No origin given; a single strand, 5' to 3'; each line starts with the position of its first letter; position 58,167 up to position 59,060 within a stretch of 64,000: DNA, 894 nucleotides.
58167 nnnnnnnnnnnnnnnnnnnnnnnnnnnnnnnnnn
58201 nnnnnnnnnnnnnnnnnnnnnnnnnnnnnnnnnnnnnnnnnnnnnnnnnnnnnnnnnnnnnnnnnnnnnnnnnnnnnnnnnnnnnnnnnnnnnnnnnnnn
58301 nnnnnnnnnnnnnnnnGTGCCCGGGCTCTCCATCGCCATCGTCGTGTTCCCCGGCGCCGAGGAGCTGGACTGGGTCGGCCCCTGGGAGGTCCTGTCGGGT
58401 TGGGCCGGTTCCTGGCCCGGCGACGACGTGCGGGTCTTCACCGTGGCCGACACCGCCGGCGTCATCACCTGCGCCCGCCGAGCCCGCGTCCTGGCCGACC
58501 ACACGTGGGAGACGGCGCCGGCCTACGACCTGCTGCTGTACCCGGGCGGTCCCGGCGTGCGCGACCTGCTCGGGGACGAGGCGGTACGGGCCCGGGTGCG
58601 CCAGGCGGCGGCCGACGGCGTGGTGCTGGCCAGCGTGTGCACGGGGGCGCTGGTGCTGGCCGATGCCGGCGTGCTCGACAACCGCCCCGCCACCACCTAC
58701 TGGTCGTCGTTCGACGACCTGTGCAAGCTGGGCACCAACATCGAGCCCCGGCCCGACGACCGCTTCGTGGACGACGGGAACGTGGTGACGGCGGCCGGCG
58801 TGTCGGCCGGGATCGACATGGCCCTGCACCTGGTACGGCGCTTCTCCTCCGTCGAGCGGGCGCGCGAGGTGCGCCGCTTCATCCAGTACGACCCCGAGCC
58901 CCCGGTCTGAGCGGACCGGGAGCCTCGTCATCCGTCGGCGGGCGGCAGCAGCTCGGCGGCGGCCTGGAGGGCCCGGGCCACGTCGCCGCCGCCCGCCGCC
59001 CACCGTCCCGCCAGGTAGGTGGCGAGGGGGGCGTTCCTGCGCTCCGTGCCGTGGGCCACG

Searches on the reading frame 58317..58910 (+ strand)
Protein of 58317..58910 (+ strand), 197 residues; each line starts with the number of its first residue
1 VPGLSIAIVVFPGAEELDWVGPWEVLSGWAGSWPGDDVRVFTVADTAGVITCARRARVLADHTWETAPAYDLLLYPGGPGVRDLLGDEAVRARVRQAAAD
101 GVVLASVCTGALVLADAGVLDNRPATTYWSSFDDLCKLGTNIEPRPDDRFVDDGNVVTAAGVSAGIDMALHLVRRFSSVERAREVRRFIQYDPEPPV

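Call 66: search_protein_families(library=pfam, proteins=[window:58317-58910:+], max_evalue=0.0001)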
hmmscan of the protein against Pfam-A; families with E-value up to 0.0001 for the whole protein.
window:58317-58910:+ (197 aa): 1 family
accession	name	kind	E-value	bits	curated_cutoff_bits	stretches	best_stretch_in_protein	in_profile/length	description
PF01965.30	DJ-1_PfpI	-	7.8e-31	107.5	26.6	1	5-174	2-164/165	DJ-1/PfpI family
